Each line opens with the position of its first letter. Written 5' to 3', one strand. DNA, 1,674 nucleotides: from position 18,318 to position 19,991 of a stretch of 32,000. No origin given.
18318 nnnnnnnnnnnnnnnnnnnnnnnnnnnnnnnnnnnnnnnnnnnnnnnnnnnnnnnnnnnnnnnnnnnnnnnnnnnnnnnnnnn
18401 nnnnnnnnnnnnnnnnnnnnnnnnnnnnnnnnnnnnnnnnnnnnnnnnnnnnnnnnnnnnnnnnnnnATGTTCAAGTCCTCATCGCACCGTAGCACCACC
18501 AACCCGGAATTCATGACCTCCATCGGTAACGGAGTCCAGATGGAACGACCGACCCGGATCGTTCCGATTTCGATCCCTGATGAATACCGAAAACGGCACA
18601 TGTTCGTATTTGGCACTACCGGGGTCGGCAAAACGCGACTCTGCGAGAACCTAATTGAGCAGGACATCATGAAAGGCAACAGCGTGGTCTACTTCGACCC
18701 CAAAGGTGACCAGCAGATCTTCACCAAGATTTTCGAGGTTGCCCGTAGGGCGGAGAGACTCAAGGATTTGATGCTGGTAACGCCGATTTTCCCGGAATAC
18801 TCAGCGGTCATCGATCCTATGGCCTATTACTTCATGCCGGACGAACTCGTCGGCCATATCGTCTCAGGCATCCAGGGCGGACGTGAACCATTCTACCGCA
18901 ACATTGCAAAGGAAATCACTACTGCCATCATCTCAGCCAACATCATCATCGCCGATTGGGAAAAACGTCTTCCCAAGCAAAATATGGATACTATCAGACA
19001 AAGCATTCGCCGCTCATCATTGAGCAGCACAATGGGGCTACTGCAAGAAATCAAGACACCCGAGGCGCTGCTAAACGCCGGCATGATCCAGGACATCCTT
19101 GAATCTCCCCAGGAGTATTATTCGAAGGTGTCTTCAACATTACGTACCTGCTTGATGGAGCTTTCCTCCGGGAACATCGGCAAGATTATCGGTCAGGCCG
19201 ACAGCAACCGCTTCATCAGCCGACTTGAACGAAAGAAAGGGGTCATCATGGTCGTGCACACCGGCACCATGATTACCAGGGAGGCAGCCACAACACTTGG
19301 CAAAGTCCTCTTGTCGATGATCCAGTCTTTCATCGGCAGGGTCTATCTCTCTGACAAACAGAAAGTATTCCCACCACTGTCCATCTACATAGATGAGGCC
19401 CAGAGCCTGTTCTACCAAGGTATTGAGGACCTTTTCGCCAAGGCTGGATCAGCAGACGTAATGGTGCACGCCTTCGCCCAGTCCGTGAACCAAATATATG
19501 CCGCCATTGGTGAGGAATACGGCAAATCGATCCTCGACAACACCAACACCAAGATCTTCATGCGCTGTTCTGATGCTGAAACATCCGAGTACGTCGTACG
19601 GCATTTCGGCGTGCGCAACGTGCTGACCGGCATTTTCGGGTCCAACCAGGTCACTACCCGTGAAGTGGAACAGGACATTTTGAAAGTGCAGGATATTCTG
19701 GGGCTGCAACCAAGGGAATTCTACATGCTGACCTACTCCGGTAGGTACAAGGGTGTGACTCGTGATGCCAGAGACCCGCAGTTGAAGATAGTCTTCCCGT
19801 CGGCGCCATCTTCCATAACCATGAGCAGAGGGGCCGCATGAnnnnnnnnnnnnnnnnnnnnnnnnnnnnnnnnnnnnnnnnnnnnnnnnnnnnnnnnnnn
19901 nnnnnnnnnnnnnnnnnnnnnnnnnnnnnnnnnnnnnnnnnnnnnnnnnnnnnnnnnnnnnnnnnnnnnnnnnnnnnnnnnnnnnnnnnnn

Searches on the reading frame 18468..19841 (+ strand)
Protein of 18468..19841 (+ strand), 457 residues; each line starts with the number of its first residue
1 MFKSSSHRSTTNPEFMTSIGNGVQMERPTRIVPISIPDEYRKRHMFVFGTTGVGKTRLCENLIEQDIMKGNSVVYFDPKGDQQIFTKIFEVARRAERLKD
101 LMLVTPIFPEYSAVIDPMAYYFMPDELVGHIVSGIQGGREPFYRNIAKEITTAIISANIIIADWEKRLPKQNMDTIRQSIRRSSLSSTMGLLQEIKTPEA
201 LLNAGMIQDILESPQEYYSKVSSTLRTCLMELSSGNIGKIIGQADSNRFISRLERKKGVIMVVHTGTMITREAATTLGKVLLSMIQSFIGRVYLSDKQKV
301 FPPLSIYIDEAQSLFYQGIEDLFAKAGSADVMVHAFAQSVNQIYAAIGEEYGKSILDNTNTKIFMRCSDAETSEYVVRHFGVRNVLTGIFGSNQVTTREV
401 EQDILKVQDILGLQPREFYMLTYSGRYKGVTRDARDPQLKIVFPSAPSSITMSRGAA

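Call 16: search_protein_families(library=pfam, proteins=[window:18468-19841:+], max_evalue=0.01)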
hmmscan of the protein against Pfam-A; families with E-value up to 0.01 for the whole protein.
window:18468-19841:+ (457 aa): 8 families
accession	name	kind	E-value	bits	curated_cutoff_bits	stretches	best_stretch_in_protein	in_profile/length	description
PF10412.15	TrwB_AAD_bind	-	5.8e-14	52.2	20.5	2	31-81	4-54/387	Type IV secretion-system coupling protein DNA-binding domain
PF12696.13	TraG-D_C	-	6.7e-13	49.1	22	1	303-413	1-124/126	TraM recognition site of TraD and TraG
PF02534.20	T4SS-DNA_transf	-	1.2e-09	38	20.1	1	43-381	45-383/468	Type IV secretory system Conjugative DNA transfer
PF01935.23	DUF87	-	2.5e-07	31.5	23.2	1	32-81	14-63/220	Helicase HerA, central domain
PF13401.12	AAA_22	-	3.9e-06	27.6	27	1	41-82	4-45/130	AAA domain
PF01637.24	ATPase_2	-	0.00012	22.4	33.2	1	42-96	20-75/225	ATPase domain predominantly from Archaea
PF12846.13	AAA_10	-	0.00058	19.4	27.5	1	40-119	19-94/362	AAA-like domain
PF05872.18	HerA_C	-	0.0043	16.2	22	1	33-101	12-81/502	Helicase HerA-like C-terminal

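Call 27: find_related_loci(query=window:18468-19841:+, collection=genome_contigs, flank=10000)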
Query window:18468-19841:+ (457 aa) in genome_contigs; peptide patterns used: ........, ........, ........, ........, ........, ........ (x = any residue, [..] = any of these).
152 stretches matched a pattern; 80 encode a relative of the query (tblastn E <= 1e-3); 79 distinct loci.
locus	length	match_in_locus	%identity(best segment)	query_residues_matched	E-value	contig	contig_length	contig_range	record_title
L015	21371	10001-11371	99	1-457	0e+0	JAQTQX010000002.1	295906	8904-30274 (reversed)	MAG: Desulfuromonadaceae bacterium isolate STB_15 NODE_75_length_295906_cov_6.437604_Sandtown_B, whole genome shotgun se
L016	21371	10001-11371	99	1-457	0e+0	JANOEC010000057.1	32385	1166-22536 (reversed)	MAG: Geobacteraceae bacterium isolate SOY_65_metabat_437 SOY_65_k141_197832, whole genome shotgun sequence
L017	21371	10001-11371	99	1-457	0e+0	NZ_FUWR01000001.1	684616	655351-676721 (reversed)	Trichlorobacter thiogenes strain ATCC BAA-34, whole genome shotgun sequence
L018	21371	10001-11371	98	1-457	0e+0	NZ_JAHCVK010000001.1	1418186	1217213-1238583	Geomobilimonas luticola strain JCM 17780 NODE_1_length_1418186_cov_221.788490, whole genome shotgun sequence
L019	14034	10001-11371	92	1-457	0e+0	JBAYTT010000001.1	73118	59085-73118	MAG: Pelobacteraceae bacterium isolate SO_2016_LW3_15 scaffold00533_LW162_2016, whole genome shotgun sequence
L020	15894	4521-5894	91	1-456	0e+0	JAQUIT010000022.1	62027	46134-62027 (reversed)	MAG: Desulfuromonadaceae bacterium isolate STCSWMC_67 NODE_847_length_62027_cov_79.131971_ST_CSWMC, whole genome shotgun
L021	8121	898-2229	84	1-446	0e+0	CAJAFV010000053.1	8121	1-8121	MAG: uncultured Geobacteraceae bacterium isolate A-4_bin-085 genome assembly, contig: bin-085:53/99, whole genome shotgu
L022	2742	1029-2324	85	15-446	0e+0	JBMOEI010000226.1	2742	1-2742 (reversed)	MAG: Desulfuromonadaceae bacterium isolate Deming_bin.100 contig152261, whole genome shotgun sequence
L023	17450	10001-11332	84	1-446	0e+0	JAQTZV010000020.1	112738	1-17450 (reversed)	MAG: Desulfuromonadaceae bacterium isolate STC_69 NODE_401_length_112738_cov_19.837005_Sandtown_C, whole genome shotgun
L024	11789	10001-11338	81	6-451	0e+0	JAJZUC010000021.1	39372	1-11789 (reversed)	MAG: Deltaproteobacteria bacterium isolate SKS4.bin16 NODE_1464_length_39372_cov_3.177424, whole genome shotgun sequence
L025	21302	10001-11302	83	17-450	0e+0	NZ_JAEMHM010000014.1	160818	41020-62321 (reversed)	Geomesophilobacter sediminis strain Red875 NODE_14_length_160818_cov_152.036238, whole genome shotgun sequence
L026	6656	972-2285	81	14-451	0e+0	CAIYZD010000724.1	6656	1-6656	MAG: uncultured Geobacteraceae bacterium isolate MJ-2014_bin-1737 genome assembly, contig: bin-1737:724/854, whole genom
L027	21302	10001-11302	82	17-450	0e+0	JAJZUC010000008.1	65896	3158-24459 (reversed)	MAG: Deltaproteobacteria bacterium isolate SKS4.bin16 NODE_675_length_65896_cov_3.968405, whole genome shotgun sequence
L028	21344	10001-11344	80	1-451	0e+0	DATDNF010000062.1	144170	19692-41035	MAG TPA_asm: Geobacteraceae bacterium isolate SMAG_U430 k141_702221, whole genome shotgun sequence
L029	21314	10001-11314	80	14-451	0e+0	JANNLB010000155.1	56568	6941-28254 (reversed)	MAG: Geobacter sp. isolate SOY_38_metabat_25 SOY_38_k141_1467167, whole genome shotgun sequence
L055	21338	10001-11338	81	6-451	0e+0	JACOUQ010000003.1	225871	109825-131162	MAG: Geobacter sp. isolate NC_groundwater_76_Ag_B-0.1um_57_74 GD18-4_B1_scaffold_128749, whole genome shotgun sequence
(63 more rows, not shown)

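Call 41: search_protein_families(library=ncbifam, proteins=[window:18468-19841:+], max_evalue=0.00001)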
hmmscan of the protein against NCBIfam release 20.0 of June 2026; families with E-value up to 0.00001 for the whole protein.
window:18468-19841:+ (457 aa): 7 families
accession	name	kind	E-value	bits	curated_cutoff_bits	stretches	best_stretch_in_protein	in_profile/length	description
TIGR03743.1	SXT_TraD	subfamily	1.4e-44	152.6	366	2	32-163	165-297/636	conjugative transfer system coupling protein TraD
TIGR03754.1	conj_TOL_TraD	equivalog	3.5e-38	131.5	647.55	2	32-137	170-275/643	type IV conjugative transfer system coupling protein TraD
NF045973.1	conju_CD1115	equivalog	3.9e-12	45.8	250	1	40-385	22-377/442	VirD4-like conjugal transfer protein, CD1115 family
NF041447.1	TrbC_conju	equivalog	3.9e-11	42.1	800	0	42-103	129-190/685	F-type conjugative transfer protein TrbC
TIGR02759.1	TraD_Ftype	equivalog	7.6e-08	31.6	521.35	0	337-385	443-491/566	type IV conjugative transfer system coupling protein TraD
TIGR00929.1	VirB4_CagE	subfamily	4.7e-07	28.4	643.1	0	44-90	439-486/792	VirB4 family type IV secretion/conjugal transfer ATPase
NF045975.1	VirB4_plasma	equivalog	7.9e-06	23.9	590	0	44-89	517-562/894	Mbov_0397 family ICE element conjugal transfer ATPase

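Call 42: search_protein_families(library=pfam, proteins=[L015:8109-8711:-, L015:7860-8105:-, L015:6628-7863:-, L015:5863-6624:-, L015:4431-5636:+, L015:3290-4039:+, L015:3925-4278:+], max_evalue=0.001)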
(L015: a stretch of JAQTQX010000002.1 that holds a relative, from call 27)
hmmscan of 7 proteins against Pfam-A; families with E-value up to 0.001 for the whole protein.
L015:8109-8711:- (200 aa): 7 families
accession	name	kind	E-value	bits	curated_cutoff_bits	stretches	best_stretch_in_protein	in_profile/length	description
PF00717.28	Peptidase_S24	-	1.8e-32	111.9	23.3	1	78-193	1-116/116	Peptidase S24-like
PF01726.22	LexA_DNA_bind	-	7.9e-20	70.9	23.7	1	1-64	1-65/65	LexA DNA binding domain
PF12802.13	MarR_2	-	6.9e-06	26.6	27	1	12-59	11-53/61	MarR family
PF04703.18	FaeA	-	0.00018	22.2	20.7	1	9-65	3-54/62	FaeA-like protein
PF13730.12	HTH_36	-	0.00018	21.7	25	1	4-56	3-55/55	Helix-turn-helix domain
PF13412.12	HTH_24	-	0.0007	19.6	21.9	0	27-57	19-48/48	Winged helix-turn-helix DNA-binding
PF13545.12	HTH_Crp_2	-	0.0009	19.6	27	0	25-68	22-62/70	Crp-like helix-turn-helix domain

L015:7860-8105:- (81 aa): 0 families

L015:6628-7863:- (411 aa): 4 families
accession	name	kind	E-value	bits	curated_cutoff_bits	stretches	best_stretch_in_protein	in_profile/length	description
PF00817.25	IMS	-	1.7e-53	180.9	23.2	1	11-156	2-148/148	impB/mucB/samB family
PF11799.13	IMS_C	-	2.8e-28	98.9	20.7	1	246-348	2-104/109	impB/mucB/samB family C-terminal domain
PF21999.2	IMS_HHH_1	-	8.6e-10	39.4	27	1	181-232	1-53/53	DNA polymerase-iota, thumb domain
PF11798.14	IMS_HHH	-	6.9e-05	23.3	24.4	1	168-197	1-30/32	IMS family HHH motif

L015:5863-6624:- (253 aa): 1 family
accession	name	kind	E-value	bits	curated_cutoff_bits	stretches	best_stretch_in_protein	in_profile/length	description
PF02586.19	SRAP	-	4.8e-77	258.7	27.1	1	1-213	1-214/214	SOS response associated peptidase (SRAP)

L015:4431-5636:+ (401 aa): 1 family
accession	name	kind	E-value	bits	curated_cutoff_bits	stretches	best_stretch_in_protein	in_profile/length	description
PF13426.13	PAS_9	-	5.1e-05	23.9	27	1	74-173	1-103/103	PAS domain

L015:3290-4039:+ (249 aa): 2 families
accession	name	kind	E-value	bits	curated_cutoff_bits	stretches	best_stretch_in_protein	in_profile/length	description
PF12146.15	Hydrolase_4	-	1.1e-12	48.3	27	1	49-150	6-113/239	Serine aminopeptidase, S33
PF00561.26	Abhydrolase_1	-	0.00067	19.8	25.8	0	48-130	1-85/245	alpha/beta hydrolase fold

L015:3925-4278:+ (117 aa): 1 family
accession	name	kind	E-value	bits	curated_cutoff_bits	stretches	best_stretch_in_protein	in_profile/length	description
PF01541.30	GIY-YIG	-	3.1e-18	66.3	22.6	1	39-109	1-74/78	GIY-YIG catalytic domain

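Call 62: find_homologous_proteins(query=L018:8109-8711:-, max_evalue=1e-20)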
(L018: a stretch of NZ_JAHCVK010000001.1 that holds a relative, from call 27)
Query L018:8109-8711:- (200 aa): 4456 proteins with E <= 1e-20 among 4679 candidates; the best 120 are listed.
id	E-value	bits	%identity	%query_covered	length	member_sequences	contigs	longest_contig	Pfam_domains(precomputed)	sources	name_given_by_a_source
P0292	8.4e-124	429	96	100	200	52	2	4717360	PF00717.29,PF12802.14,PF01726.23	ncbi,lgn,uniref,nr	ncbi:transcriptional repressor LexA [Geobacter sp. SVR]|uniref:transcriptional repressor LexA n=1 Ta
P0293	4.1e-122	423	95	100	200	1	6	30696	PF00717.29,PF12802.14,PF01726.23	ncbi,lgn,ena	-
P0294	7.7e-122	422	95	100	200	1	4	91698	PF00717.29,PF12802.14,PF01726.23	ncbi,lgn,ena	-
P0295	2.4e-119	414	93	100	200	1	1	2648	PF00717.29,PF12802.14,PF01726.23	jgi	-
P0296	3.5e-110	384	86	100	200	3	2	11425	PF00717.29,PF01726.23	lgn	-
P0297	1.1e-107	376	83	100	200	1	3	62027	PF00717.29,PF01726.23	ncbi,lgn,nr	ncbi:MAG: transcriptional repressor LexA [Desulfuromonadaceae bacterium]|nr:transcriptional represso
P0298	2.4e-107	375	83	100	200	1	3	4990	PF00717.29,PF01726.23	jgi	jgi:repressor LexA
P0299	5.7e-107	374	83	100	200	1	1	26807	PF00717.29,PF01726.23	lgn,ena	-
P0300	1.8e-105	369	82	100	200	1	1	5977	PF00717.29,PF01726.23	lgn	-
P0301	1.2e-104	366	81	100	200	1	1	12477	PF00717.29,PF01726.23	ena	-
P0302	2.7e-104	365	81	100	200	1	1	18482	PF00717.29,PF01726.23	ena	-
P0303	3.2e-104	365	81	100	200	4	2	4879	PF00717.29,PF01726.23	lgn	-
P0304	6.2e-104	364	81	100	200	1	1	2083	PF00717.29,PF12802.14,PF01726.23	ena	-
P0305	1.2e-103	363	81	100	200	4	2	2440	PF00717.29,PF01726.23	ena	-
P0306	1.7e-103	362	81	100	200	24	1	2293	PF00717.29,PF01726.23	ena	-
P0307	2.4e-103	362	80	100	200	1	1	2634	PF00717.29,PF01726.23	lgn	-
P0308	1.1e-102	360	81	100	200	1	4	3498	PF00717.29,PF01726.23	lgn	-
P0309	2.2e-102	359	81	100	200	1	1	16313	PF00717.29,PF01726.23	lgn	-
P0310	2.2e-102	359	81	100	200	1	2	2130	PF00717.29,PF01726.23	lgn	-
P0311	3.6e-102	358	80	100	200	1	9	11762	PF00717.29,PF01726.23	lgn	-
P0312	3.6e-102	358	80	100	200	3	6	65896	PF00717.29,PF01726.23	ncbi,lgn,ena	-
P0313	5.3e-102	358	81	99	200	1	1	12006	PF00717.29,PF01726.23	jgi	jgi:repressor LexA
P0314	6.2e-102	357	80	100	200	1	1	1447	PF00717.29,PF01726.23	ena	-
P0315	2.5e-101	355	80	100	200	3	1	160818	PF00717.29,PF01726.23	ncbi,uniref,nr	ncbi:transcriptional repressor LexA [Geomesophilobacter sediminis]|uniref:LexA repressor n=1 Tax=Geo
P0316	5.9e-101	354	78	100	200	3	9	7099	PF00717.29,PF12802.14,PF01726.23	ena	-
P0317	9.9e-101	353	80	99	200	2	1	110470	PF00717.29,PF01726.23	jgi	-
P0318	1.7e-100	353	79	100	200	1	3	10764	PF00717.29,PF01726.23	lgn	-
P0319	6.1e-100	351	79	100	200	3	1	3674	PF00717.29,PF01726.23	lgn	-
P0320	1.2e-98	347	77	100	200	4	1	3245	PF00717.29,PF01726.23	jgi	-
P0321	1.7e-96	340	74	100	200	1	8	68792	PF00717.29,PF01726.23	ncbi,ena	-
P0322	5.7e-96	338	74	100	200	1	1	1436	PF00717.29,PF01726.23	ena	-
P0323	1.8e-89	317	74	100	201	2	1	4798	PF00717.29,PF01726.23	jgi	jgi:repressor LexA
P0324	4.3e-89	315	71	100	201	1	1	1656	PF00717.29,PF01726.23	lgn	-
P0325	2.7e-88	313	72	100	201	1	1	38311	PF00717.29,PF01726.23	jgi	jgi:repressor LexA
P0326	4.2e-88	312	71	100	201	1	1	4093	PF00717.29,PF01726.23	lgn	-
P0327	8.5e-88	311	73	100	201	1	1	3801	PF00717.29,PF01726.23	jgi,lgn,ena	-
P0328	1.2e-87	311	73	100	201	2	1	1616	PF00717.29,PF01726.23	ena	-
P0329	2.1e-87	310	74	100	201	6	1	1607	PF00717.29,PF01726.23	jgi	jgi:repressor LexA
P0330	3.1e-87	309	73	100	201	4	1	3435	PF00717.29,PF01726.23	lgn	-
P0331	1.3e-86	307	70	100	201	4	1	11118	PF00717.29,PF01726.23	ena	-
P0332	1.9e-84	300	69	100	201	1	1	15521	PF00717.29,PF01726.23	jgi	jgi:repressor LexA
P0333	5.3e-83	295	68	100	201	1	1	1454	PF00717.29,PF01726.23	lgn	-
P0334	1.6e-82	294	67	100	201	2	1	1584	PF00717.29,PF01726.23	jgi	jgi:repressor LexA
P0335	5.3e-82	292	68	100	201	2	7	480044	PF00717.29,PF01726.23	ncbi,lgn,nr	ncbi:MAG: LexA family transcriptional regulator [Geobacter sp.]|nr:MAG: LexA family transcriptional 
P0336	5.3e-82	292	68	100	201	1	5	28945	PF00717.29,PF01726.23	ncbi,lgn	-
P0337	1.6e-81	291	79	83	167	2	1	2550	PF00717.29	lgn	-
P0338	2.6e-81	290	68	100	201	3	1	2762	PF00717.29,PF01726.23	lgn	-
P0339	4.1e-81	289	68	100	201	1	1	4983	PF13730.13,PF00717.29,PF12802.14,PF01726.23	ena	-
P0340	1.5e-80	287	67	100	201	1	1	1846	PF13730.13,PF00717.29,PF01726.23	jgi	-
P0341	3.9e-80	286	68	99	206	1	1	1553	PF13730.13,PF00717.29,PF01726.23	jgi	jgi:repressor LexA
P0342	4.1e-80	286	65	100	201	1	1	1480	PF00717.29,PF01726.23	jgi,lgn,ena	-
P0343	4.3e-80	286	68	99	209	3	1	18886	PF00717.29,PF01726.23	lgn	-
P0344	4.8e-80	286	67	99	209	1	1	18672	PF00717.29,PF01726.23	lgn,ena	-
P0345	4.9e-80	286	68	100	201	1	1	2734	PF00717.29,PF01726.23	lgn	-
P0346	1.3e-79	284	66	100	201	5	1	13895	PF00717.29,PF01726.23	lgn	-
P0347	2.4e-79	284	67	99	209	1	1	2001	PF00717.29,PF01726.23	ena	-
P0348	2.6e-79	283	66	99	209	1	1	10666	PF00717.29,PF01726.23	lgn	-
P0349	3.3e-79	283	68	100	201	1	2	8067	PF00717.29,PF01726.23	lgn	-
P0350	4.2e-79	283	67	100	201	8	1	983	PF00717.29,PF01726.23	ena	-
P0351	7.3e-79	282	68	100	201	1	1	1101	PF00717.29,PF01726.23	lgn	-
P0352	1.0e-78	282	65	99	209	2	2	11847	PF00717.29,PF01726.23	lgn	-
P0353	1.0e-78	282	94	68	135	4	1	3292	PF00717.29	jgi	jgi:repressor LexA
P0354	1.4e-78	281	67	100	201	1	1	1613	PF00717.29,PF01726.23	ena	-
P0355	1.7e-78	281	66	99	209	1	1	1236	PF00717.29,PF01726.23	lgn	-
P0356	2.2e-78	280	68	99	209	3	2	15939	PF00717.29,PF01726.23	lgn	-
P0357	2.5e-78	280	68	100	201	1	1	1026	PF00717.29,PF01726.23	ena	-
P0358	2.5e-78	280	67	100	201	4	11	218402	PF00717.29,PF01726.23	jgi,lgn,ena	-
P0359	2.6e-78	280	67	100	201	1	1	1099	PF00717.29,PF01726.23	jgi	jgi:repressor LexA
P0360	2.9e-78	280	66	99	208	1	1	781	PF00717.29,PF01726.23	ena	-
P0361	4.2e-78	280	67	100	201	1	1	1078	PF00717.29,PF01726.23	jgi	-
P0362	5.1e-78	279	67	99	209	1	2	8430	PF00717.29,PF01726.23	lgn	-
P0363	5.2e-78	279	67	98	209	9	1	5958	PF00717.29,PF01726.23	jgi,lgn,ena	-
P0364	5.3e-78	279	66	100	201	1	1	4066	PF13730.13,PF00717.29,PF01726.23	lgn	-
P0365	6.3e-78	279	65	100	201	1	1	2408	PF00717.29,PF01726.23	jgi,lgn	jgi:repressor LexA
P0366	7.2e-78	279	66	100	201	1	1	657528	PF00717.29,PF01726.23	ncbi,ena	-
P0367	9.8e-78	278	67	100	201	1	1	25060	PF00717.29,PF01726.23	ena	-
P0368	1.0e-77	278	67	100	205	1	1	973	PF00717.29,PF01726.23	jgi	jgi:repressor LexA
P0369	1.2e-77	278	67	100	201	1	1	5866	PF00717.29,PF01726.23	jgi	-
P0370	1.3e-77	278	66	98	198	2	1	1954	PF00717.29,PF01726.23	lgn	-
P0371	1.7e-77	278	65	100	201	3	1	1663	PF00717.29,PF01726.23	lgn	-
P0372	1.8e-77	277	66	99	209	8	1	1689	PF00717.29,PF01726.23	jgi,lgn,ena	-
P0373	2.3e-77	277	66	99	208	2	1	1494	PF00717.29,PF01726.23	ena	-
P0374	2.4e-77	277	67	100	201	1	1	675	PF00717.29,PF01726.23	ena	-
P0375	4.1e-77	276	66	98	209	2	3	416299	PF00717.29,PF12802.14,PF01726.23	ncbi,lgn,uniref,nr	ncbi:transcriptional repressor LexA [Pelotalea chapellei]|uniref:LexA repressor n=1 Tax=Pelotalea ch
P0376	5.0e-77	276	65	100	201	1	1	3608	PF13730.13,PF00717.29,PF01726.23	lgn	-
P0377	5.1e-77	276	66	100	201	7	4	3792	PF00717.29,PF01726.23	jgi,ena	jgi:repressor LexA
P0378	5.2e-77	276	66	100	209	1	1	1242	PF00717.29,PF01726.23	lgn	-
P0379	5.4e-77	276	66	100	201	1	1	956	PF13730.13,PF00717.29,PF01726.23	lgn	-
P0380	5.7e-77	276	67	100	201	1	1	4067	PF00717.29,PF01726.23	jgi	jgi:repressor LexA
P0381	6.0e-77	276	66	100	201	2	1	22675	PF00717.29,PF01726.23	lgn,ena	-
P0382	6.2e-77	276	67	100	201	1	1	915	PF00717.29,PF01726.23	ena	-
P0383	6.5e-77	276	66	100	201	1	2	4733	PF00717.29,PF01726.23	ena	-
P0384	8.4e-77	275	64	99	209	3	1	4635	PF00717.29,PF04703.19,PF01726.23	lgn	-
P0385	1.1e-76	275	66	100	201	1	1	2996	PF00717.29,PF12802.14,PF01726.23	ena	-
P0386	1.2e-76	275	66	100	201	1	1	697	PF00717.29,PF01726.23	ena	-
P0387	1.6e-76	274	65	100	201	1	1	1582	PF00717.29,PF01726.23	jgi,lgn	jgi:repressor LexA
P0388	1.7e-76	274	66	100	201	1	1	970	PF00717.29,PF01726.23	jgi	jgi:repressor LexA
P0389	2.3e-76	274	65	100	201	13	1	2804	PF00717.29,PF01726.23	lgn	-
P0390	2.5e-76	274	66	100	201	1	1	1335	PF00717.29,PF01726.23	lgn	-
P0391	2.7e-76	274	64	100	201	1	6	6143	PF00717.29,PF12802.14,PF01726.23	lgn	-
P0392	2.8e-76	274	65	100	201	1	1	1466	PF00717.29,PF01726.23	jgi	-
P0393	4.8e-76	273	67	100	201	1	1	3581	PF00717.29,PF01726.23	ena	-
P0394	5.3e-76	273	65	99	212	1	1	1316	PF00717.29,PF12802.14,PF01726.23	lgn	-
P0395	8.3e-76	272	64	100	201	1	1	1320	PF00717.29,PF01726.23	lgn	-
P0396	8.7e-76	272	65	99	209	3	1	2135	PF00717.29,PF01726.23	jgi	jgi:repressor LexA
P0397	9.0e-76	272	65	98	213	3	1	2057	PF00717.29,PF01726.23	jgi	jgi:repressor LexA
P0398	9.3e-76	272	65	100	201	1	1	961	PF00717.29,PF01726.23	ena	-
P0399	1.2e-75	271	66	100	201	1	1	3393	PF00717.29,PF01726.23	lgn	-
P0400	1.6e-75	271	65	99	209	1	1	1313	PF00717.29,PF01726.23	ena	-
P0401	1.7e-75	271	63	98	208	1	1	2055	PF13730.13,PF00717.29,PF01726.23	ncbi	-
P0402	1.8e-75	271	63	99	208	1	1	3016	PF00717.29,PF01726.23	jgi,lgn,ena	-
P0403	1.8e-75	271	64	98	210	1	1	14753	PF00717.29,PF01726.23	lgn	-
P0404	2.3e-75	271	65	100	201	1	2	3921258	PF00717.29,PF01726.23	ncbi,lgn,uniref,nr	ncbi:transcriptional repressor LexA [Geobacter sp. AOG2]|uniref:transcriptional repressor LexA n=1 T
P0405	2.3e-75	271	65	99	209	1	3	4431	PF00717.29,PF01726.23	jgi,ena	-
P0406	2.3e-75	271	65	99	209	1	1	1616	PF00717.29,PF12802.14,PF01726.23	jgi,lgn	jgi:repressor LexA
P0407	2.4e-75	271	63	100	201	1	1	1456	PF13730.13,PF00717.29,PF12802.14,PF01726.23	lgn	-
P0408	2.8e-75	270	63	100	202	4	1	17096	PF00717.29,PF01726.23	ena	-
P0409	2.9e-75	270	64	100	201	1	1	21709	PF00717.29,PF01726.23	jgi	jgi:repressor LexA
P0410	4.8e-75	270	63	98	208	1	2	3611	PF13730.13,PF00717.29,PF01726.23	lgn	-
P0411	5.6e-75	269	63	98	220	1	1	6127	PF00717.29,PF01726.23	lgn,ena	-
